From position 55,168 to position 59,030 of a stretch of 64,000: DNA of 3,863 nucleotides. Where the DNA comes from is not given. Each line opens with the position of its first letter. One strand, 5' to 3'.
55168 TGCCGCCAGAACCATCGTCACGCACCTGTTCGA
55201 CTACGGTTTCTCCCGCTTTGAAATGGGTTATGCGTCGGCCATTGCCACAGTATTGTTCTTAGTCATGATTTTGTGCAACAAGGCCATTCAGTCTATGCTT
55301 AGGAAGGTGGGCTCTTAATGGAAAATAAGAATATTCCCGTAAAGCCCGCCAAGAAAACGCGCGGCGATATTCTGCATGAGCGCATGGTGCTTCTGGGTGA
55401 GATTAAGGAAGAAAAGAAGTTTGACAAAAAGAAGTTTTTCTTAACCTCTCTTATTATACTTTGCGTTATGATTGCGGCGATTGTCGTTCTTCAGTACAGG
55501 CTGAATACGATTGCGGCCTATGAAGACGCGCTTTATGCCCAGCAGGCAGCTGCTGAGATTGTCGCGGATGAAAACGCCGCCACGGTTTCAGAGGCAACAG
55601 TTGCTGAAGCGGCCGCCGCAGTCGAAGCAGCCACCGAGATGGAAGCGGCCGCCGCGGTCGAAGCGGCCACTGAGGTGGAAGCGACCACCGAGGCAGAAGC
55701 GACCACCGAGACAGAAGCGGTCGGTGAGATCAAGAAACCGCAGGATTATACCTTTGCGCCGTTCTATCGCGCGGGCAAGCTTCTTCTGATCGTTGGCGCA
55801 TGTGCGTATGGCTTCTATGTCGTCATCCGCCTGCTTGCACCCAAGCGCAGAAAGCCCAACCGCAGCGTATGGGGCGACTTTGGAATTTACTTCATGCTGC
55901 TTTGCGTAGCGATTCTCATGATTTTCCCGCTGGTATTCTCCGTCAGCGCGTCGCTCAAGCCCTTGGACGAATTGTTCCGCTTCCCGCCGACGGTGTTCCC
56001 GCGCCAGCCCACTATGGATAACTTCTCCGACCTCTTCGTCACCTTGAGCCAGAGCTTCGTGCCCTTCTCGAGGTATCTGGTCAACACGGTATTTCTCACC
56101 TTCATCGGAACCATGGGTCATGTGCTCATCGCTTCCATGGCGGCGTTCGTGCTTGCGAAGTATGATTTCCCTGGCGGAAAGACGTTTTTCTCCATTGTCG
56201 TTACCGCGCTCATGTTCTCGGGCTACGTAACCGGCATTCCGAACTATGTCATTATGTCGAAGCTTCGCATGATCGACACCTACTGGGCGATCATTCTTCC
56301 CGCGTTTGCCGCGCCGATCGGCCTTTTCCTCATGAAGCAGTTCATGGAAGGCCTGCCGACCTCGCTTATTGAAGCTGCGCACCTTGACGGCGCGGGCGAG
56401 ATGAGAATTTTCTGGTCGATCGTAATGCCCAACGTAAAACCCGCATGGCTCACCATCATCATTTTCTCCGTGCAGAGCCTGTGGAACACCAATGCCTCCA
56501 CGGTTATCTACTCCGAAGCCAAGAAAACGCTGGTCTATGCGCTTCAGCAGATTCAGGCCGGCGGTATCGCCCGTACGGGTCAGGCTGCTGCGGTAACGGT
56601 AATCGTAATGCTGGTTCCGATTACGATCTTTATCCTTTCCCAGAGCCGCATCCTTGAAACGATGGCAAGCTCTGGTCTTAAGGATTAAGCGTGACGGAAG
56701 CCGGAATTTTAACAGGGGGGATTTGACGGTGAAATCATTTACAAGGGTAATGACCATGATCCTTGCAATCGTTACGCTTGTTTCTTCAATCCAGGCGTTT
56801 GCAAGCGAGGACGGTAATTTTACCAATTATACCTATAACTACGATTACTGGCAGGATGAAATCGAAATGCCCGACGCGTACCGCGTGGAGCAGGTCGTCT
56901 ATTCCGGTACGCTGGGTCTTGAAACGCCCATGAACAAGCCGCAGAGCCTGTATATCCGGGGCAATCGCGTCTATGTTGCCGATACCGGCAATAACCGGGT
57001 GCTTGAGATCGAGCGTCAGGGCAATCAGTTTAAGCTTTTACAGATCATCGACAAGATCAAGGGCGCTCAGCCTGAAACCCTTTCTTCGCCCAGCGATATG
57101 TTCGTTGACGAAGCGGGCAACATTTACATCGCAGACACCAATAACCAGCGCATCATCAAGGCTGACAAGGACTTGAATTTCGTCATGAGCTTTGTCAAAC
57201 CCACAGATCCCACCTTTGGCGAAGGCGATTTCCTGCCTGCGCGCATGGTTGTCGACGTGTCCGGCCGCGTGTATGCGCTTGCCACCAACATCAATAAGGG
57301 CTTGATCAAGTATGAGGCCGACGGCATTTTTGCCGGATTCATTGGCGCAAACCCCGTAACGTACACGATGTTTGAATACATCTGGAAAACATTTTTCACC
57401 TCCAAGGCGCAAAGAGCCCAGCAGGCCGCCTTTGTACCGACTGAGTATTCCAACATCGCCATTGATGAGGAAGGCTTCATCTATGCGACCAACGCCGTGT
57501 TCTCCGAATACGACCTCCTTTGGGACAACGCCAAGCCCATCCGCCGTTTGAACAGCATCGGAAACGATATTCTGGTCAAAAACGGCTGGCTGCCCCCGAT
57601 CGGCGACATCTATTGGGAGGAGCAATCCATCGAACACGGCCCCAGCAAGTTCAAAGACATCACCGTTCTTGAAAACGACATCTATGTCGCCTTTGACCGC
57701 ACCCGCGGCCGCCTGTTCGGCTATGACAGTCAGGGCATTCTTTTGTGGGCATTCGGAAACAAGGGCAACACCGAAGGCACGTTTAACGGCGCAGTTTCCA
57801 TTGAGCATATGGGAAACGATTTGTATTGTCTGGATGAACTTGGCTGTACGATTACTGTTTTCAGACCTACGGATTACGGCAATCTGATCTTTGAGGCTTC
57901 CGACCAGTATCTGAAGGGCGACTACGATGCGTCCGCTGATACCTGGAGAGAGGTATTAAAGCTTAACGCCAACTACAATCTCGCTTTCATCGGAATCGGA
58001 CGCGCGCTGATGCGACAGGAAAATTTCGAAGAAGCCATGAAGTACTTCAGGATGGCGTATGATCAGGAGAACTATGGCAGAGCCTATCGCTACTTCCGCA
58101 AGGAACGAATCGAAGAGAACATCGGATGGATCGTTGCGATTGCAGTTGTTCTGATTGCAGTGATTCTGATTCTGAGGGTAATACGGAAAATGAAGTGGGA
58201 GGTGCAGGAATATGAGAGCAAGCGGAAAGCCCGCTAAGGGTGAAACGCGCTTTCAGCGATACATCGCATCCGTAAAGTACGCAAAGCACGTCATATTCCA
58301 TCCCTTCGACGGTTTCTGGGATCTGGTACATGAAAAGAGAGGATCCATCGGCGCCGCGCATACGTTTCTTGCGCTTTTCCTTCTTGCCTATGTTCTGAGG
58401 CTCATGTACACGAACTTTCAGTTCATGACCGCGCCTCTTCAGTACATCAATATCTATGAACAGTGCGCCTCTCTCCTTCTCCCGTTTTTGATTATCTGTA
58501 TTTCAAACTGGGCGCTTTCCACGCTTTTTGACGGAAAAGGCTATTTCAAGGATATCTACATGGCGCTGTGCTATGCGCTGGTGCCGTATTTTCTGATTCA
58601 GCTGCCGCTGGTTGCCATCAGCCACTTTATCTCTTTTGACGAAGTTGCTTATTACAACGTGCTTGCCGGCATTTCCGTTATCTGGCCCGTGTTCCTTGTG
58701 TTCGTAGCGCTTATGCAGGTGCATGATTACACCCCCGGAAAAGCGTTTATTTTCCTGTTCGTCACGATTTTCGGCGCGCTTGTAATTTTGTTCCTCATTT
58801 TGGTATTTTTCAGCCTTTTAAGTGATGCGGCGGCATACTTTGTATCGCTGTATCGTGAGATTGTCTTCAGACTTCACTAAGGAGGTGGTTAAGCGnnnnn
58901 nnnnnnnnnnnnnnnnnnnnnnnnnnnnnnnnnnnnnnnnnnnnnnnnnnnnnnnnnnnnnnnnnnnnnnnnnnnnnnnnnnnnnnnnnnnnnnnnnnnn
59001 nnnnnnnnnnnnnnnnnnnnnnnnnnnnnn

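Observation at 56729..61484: NHL-propeller/TPR, Yip1-like and DUF5696-like membrane proteins embedded between two sugar ABC permease pairs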

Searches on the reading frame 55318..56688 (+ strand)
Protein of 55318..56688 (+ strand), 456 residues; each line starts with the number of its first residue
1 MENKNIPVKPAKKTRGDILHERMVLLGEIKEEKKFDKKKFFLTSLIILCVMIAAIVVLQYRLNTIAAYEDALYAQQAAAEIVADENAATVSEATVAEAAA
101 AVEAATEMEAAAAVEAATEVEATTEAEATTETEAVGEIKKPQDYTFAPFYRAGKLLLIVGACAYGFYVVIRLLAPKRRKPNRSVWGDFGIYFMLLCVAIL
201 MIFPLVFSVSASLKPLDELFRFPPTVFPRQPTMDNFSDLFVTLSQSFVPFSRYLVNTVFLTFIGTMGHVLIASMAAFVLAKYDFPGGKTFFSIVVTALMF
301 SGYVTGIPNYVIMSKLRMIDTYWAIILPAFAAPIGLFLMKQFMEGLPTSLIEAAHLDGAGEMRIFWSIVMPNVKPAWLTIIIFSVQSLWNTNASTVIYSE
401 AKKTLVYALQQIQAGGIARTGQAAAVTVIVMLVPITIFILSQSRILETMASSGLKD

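Call 3: search_protein_families(library=pfam, proteins=[window:55318-56688:+], max_evalue=0.01)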
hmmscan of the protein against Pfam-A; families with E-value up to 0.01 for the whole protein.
window:55318-56688:+ (456 aa): 1 family
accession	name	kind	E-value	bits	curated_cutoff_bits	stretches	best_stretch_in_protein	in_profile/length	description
PF00528.27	BPD_transp_1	-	7.1e-13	49.1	26.4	1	272-447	5-179/184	Binding-protein-dependent transport system inner membrane component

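Call 4: search_protein_families(library=ncbifam, proteins=[window:55318-56688:+], max_evalue=0.01)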
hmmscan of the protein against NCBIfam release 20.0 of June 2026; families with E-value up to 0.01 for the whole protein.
window:55318-56688:+ (456 aa): 10 families
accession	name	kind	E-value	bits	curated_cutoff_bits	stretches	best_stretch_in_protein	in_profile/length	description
NF008210.0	PRK10973.1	equivalog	6e-29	101.6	297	1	191-445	13-272/281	sn-glycerol-3-phosphate ABC transporter permease UgpE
NF040932.1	ABC_arch_GlcU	equivalog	4.2e-24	85.6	340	1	192-441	7-256/272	glucose ABC transporter permease GlcU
NF008231.0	PRK10998.1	equivalog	7.1e-13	48.8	261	1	190-456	16-296/296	maltose ABC transporter permease MalG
NF007047.0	PRK09500.1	equivalog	2.7e-07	30.5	326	1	256-443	62-250/257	spermidine/putrescine ABC transporter permease PotC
NF007852.0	PRK10561.1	equivalog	5e-07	29.9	335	1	342-447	180-289/295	sn-glycerol-3-phosphate ABC transporter permease UgpA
NF040931.1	ABC_arch_GlcT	equivalog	1.6e-05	24.7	360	1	316-439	140-265/278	glucose ABC transporter permease GlcT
TIGR02139.1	permease_CysT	equivalog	0.00013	21.7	246.1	1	256-437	54-251/265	sulfate ABC transporter permease subunit CysT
TIGR01581.1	Mo_ABC_porter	hypoth_equivalog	0.0015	18.1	210.3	0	258-436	27-219/225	ABC transporter permease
NF006939.0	PRK09421.1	equivalog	0.0062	16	262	0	266-443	24-217/230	molybdate ABC transporter permease subunit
NF006361.0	PRK08581.1-3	equivalog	0.0091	14.5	839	0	32-142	3-109/652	amidase domain-containing protein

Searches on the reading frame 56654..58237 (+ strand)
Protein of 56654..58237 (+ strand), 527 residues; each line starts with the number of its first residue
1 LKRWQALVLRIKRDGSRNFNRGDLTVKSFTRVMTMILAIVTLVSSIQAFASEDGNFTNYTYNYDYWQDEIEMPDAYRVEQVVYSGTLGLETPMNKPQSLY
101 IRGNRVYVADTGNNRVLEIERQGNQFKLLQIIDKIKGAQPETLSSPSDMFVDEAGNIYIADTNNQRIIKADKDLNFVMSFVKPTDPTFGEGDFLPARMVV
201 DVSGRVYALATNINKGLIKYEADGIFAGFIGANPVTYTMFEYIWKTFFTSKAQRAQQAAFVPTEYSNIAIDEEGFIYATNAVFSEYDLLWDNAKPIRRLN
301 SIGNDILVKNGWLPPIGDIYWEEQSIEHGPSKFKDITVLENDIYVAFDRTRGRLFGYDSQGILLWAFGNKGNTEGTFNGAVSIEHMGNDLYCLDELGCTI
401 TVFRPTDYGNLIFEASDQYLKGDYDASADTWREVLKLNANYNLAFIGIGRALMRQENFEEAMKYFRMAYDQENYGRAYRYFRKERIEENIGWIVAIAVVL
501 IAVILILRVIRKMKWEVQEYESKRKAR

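Call 3: search_protein_families(library=pfam, proteins=[window:56654-58237:+], max_evalue=0.01)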
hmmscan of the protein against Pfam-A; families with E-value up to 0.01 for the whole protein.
window:56654-58237:+ (527 aa): 5 families
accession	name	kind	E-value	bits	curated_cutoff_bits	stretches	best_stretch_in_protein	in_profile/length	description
PF01436.27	NHL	-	1.4e-11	44.2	20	2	143-167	1-25/28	NHL repeat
PF13432.12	TPR_16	-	1.9e-06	28.7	32.7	1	419-471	8-60/65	Tetratricopeptide repeat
PF06739.17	SBBP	-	4e-05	23.9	20.5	0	263-279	13-29/38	Beta-propeller repeat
PF07719.23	TPR_2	-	8e-05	22.9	27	0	444-469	3-28/34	Tetratricopeptide repeat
PF00515.34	TPR_1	-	0.00017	21.7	27.8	0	444-468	3-27/34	Tetratricopeptide repeat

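Call 4: search_protein_families(library=ncbifam, proteins=[window:56654-58237:+], max_evalue=0.01)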
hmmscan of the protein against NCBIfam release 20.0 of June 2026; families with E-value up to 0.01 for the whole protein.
window:56654-58237:+ (527 aa): 4 families
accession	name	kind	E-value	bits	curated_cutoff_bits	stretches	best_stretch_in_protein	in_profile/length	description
NF035926.1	scyF_NHL_VPEP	equivalog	1.1e-16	61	350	2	58-189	163-292/376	scytonemin biosynthesis PEP-CTERM protein ScyF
NF033206.1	ScyE_fam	subfamily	1.7e-05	24.5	80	1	75-134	135-179/333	ScyD/ScyE family protein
NF047521.1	LIC_11904_fam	equivalog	0.00011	20.9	400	0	87-183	207-308/398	LIC_11904 family protein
NF047780.1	LIC12708_fam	subfamily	0.0026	16.7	150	1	91-178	54-154/391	LIC_12708 family protein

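Call 8: search_solved_structures(query=window:56654-58237:+, max_evalue=0.1)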
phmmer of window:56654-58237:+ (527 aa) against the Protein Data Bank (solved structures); distinct sequences matched with E-value up to 0.1: 64 (the best 60 are shown).
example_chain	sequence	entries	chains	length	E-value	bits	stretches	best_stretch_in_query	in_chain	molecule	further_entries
3wwa_A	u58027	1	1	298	4.4e-24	88.3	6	91-171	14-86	Pizza7H protein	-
6qsd_A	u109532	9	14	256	8.7e-24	87.3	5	91-172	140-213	Pizza6S | Pizza6-S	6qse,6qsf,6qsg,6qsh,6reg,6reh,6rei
7zqg_A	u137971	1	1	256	1.2e-23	86.9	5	91-172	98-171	Pizza6-KSH-TSH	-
6f0t_A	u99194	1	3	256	1.9e-23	86.2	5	91-171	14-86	Pizza6-SFW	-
7zq2_A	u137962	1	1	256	5.8e-22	81.3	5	91-171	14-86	Pizza6-RSH-TSH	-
7zpz_A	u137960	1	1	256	9.8e-22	80.5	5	91-171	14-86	Pizza6-TSR-TSH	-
7zpw_A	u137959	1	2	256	1.3e-21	80.1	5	91-171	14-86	Pizza6-TSK-TSH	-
6f0s_A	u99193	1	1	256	3.6e-21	78.7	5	91-172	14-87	Pizza6-SYW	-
3ww9_A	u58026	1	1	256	4.1e-21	78.5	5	91-172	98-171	pizza6 protein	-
7zcj_A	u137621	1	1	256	1.2e-20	76.9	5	91-172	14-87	Pizza6-TNH-TSH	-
7zph_A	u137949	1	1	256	1.2e-20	76.9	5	91-172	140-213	Pizza6-TNK-RSH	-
6rej_A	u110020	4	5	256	6.1e-20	74.6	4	91-172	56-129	Pizza6-SH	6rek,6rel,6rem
6i37_A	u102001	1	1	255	1.9e-18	69.7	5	91-172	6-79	nv1Pizza6-AYW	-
6ren_A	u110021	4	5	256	2e-18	69.6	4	91-170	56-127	3fPizza6-SH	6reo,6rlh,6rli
6f0q_A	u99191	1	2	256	4.2e-18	68.6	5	91-171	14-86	Pizza6-AYW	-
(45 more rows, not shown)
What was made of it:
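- On NHL-repeat six-bladed beta-propeller: PDB Pizza6/PknD hits reach E 4e-24 to 4e-13 (call 8).
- Checked: PDB consensus TPR gives E 1.9e-10 (calls 3, 8).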

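Call 69: find_homologous_proteins(query=window:56729-58237:+, max_evalue=0.00001)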
Query window:56729-58237:+ (502 aa): 3453 proteins with E <= 0.00001 among 8000 candidates; the best 120 are listed.
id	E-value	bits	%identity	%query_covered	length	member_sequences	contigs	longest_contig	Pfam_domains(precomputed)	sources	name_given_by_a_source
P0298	0.0e+0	1147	100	100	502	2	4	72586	PF13432.13,PF01436.28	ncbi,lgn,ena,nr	ncbi:MAG: hypothetical protein IKJ65_05375 [Clostridia bacterium]|nr:hypothetical protein [Clostridi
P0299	0.0e+0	1021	87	100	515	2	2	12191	PF13432.13,PF01436.28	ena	-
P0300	0.0e+0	1020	89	99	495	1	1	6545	PF13432.13,PF01436.28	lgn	-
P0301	0.0e+0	1020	89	99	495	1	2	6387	PF13432.13,PF01436.28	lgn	-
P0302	0.0e+0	1019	88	99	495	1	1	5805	PF13432.13,PF01436.28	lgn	-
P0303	2.4e-293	991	83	100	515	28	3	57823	PF13432.13,PF01436.28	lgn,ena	-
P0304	1.4e-288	976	84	99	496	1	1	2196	PF13432.13,PF01436.28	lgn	-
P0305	1.4e-288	976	82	100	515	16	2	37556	PF13432.13,PF01436.28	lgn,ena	-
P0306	1.2e-287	973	84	99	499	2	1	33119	PF00515.35,PF13432.13,PF01436.28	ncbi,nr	ncbi:MAG: hypothetical protein IJC48_07600 [Clostridia bacterium]|nr:hypothetical protein [Clostridi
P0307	3.8e-280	948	83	97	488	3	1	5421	PF01436.28,PF06739.18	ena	-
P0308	5.5e-257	871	73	100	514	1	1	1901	PF01436.28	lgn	-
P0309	2.3e-252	856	72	100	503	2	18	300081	PF01436.28,PF06739.18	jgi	-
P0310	2.6e-248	843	74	95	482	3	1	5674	PF13432.13,PF01436.28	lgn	-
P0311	3.0e-244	829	71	99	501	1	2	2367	PF01436.28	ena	-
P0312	1.1e-242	824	69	99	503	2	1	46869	PF01436.28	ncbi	-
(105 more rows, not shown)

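Call 79: predict_structure(alignment_id=A3)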
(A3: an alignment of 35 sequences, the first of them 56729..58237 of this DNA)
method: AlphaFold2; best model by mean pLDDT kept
length: 502 residues; sequences in the alignment: 35
mean_pLDDT: 74.7   pTM: 0.71
mean pLDDT of the five models: 74.7, 74.0, 72.7, 69.4, 64.5
residues with pLDDT >= 90: 127; 70-90: 213; 50-70: 88; < 50: 74
segments of 3 or more residues with pLDDT < 50: 22-46, 207-217, 224-238, 277-279, 285-290, 296-302, 347-349
pLDDT, mean of each block of 10 residues (from residue 1): 67 65 45 33 51 87 91 94 97 93 96 96 94 96 96 90 74 91 73 86 61 43 43 40 83 70 60 63 51 49 65 86 76 76 57 78 90 88 88 89 86 68 83 83 72 78 72 81 76 66 51
secondary structure, 60 per line:
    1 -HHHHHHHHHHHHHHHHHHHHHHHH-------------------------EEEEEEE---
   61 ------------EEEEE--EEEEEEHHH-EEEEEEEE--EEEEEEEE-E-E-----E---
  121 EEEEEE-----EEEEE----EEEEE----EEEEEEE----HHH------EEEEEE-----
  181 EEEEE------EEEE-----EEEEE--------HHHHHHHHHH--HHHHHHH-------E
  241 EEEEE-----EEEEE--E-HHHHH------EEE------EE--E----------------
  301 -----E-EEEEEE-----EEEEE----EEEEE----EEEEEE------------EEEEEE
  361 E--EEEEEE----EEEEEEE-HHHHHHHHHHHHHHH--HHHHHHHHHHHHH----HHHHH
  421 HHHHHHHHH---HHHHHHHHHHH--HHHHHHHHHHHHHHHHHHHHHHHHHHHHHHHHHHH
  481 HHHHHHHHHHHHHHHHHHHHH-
elements in order: H2-25 E51-57 E73-77 E80-85 E90-97 E100-107 E121-126 E132-136 E141-145 E150-156 E170-175 E181-185 E192-195 E201-205 H214-223 H226-232 E240-245 E251-255 H260-264 E271-273 E308-313 E319-323 E328-332 E337-342 E355-361 E364-369 E374-380 H382-396 H399-411 H416-429 H433-443 H446-501
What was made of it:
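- On TPR repeat: Consensus TPR proteins in the PDB give E 1.9e-10 (call 8), and the model has helical hairpins at residues 382-443 (call 79).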

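Call 81: fold_search(model_id=the predicted structure, library=pdb)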
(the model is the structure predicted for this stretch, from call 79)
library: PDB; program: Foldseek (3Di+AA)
matches with E <= 10: 1483; with E <= 0.001: 375
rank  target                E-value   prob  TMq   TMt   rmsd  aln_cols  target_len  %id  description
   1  6d69                  1.8e-15  1.00  0.46  0.75   5.8       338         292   17  Crystal Structure of the NHL Repeat Region of D. melanogaster Thin (released 2019-04-24)
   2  8j72_B                2.3e-15  1.00  0.42  0.72   7.9       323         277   17  Crystal structure of mammalian Trim71 in complex with lncRNA Trincr1 (released 2024-03-06)
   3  6xg7                  3.8e-15  1.00  0.45  0.74   5.6       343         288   17  1.3 A Resolution Structure of the of the NHL Repeat Region of D. melanogaster Thin (released 2020-12-16)
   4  9jur                  3.4e-14  1.00  0.42  0.73   7.8       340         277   16  Crystal Structure of NHL domain of human E3 ubiquitin-protein ligase TRIM71 (released 2025-04-30)
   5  6fq3_A                3.8e-14  1.00  0.42  0.53   8.2       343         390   18  Crystal structure of Danio rerio Lin41 filamin-NHL domains in complex with lin-29A 5'UTR 13mer RNA (released 2018-05-09)
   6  6fpt_B                4.7e-14  1.00  0.43  0.55   6.9       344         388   18  Crystal structure of Danio rerio Lin41 filamin-NHL domains (released 2018-05-09)
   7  8j72_A                1.1e-13  1.00  0.43  0.74   8.0       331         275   17  Crystal structure of mammalian Trim71 in complex with lncRNA Trincr1 (released 2024-03-06)
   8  7qrx_A                1.4e-13  1.00  0.44  0.75   5.9       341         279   17  Crystal structure of NHL domain of TRIM71 (released 2022-05-04)
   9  7qrv_A                3.6e-13  1.00  0.45  0.77   5.1       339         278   15  Crystal structure of NHL domain of TRIM2 (full C-terminal) (released 2022-05-04)
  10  6fpt_A                3.8e-13  1.00  0.43  0.54   6.6       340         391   18  Crystal structure of Danio rerio Lin41 filamin-NHL domains (released 2018-05-09)
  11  7b2r_A                2.4e-12  1.00  0.45  0.77   5.4       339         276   15  Crystal structure of NHL domain of TRIM2 (released 2021-01-13)
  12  6rek                  2.6e-12  1.00  0.41  0.77   5.8       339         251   17  Crystal structure of Pizza6-SH with Cu2+ (released 2019-07-31)
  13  7qrv_B                3.6e-12  1.00  0.44  0.76   5.2       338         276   15  Crystal structure of NHL domain of TRIM2 (full C-terminal) (released 2022-05-04)
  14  6f0t_A                4.4e-12  1.00  0.40  0.75   6.9       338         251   17  Crystal structure of Pizza6-SFW (released 2018-03-21)
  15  7b96_A                4.7e-12  1.00  0.45  0.76   5.4       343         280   14  NHL domain of human TRIM2 (released 2022-01-12)
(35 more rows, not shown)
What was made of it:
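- On NHL-repeat six-bladed beta-propeller: The model matches NHL domains with TM-score 0.72-0.77 on the target (calls 79, 81).
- Closest known: Sus-like polysaccharide utilisation loci / outer-membrane 'utilisomes' of Bacteroidetes. Same: A surface beta-propeller capture protein (BT1954) is among the structural neighbours of the NHL domain (call 81).
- Checked: The AlphaFold model matches six-bladed NHL propellers with TM-score about 0.75 normalised to the target (calls 79, 81).
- It matches binding-type NHL domains, the PknD sensor and the B. thetaiotaomicron surface capture protein BT1954, rather than enzymes (call 81). The closest bacterial structural relative of the propeller is the extracellular sensor domain of PknD (calls 8, 81).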

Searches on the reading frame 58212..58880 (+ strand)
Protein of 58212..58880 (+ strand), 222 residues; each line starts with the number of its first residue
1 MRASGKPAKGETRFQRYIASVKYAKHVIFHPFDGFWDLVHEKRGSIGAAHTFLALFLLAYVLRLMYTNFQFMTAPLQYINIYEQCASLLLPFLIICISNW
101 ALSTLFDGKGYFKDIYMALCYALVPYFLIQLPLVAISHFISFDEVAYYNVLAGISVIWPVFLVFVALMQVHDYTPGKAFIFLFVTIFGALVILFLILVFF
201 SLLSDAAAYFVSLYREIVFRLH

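Call 3: search_protein_families(library=pfam, proteins=[window:58212-58880:+], max_evalue=0.01)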
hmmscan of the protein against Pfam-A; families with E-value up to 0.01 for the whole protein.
window:58212-58880:+ (222 aa): 1 family
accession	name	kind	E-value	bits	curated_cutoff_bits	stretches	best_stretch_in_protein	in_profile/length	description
PF04893.22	Yip1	-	1.7e-14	54.5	28.6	1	25-195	1-172/173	Yip1 domain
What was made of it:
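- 58212..58880 (+): Yip1-domain membrane protein with five TM helices; overlaps the previous gene by 26 nt. Pfam Yip1 E 1.7e-14 over residues 25-195 (call 3).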

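Call 4: search_protein_families(library=ncbifam, proteins=[window:58212-58880:+], max_evalue=0.01)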
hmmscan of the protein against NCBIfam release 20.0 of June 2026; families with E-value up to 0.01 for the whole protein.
window:58212-58880:+ (222 aa): 0 families

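Call 9: search_solved_structures(query=window:58212-58880:+, max_evalue=1)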
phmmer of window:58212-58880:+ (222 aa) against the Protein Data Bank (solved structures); distinct sequences matched with E-value up to 1: 0.
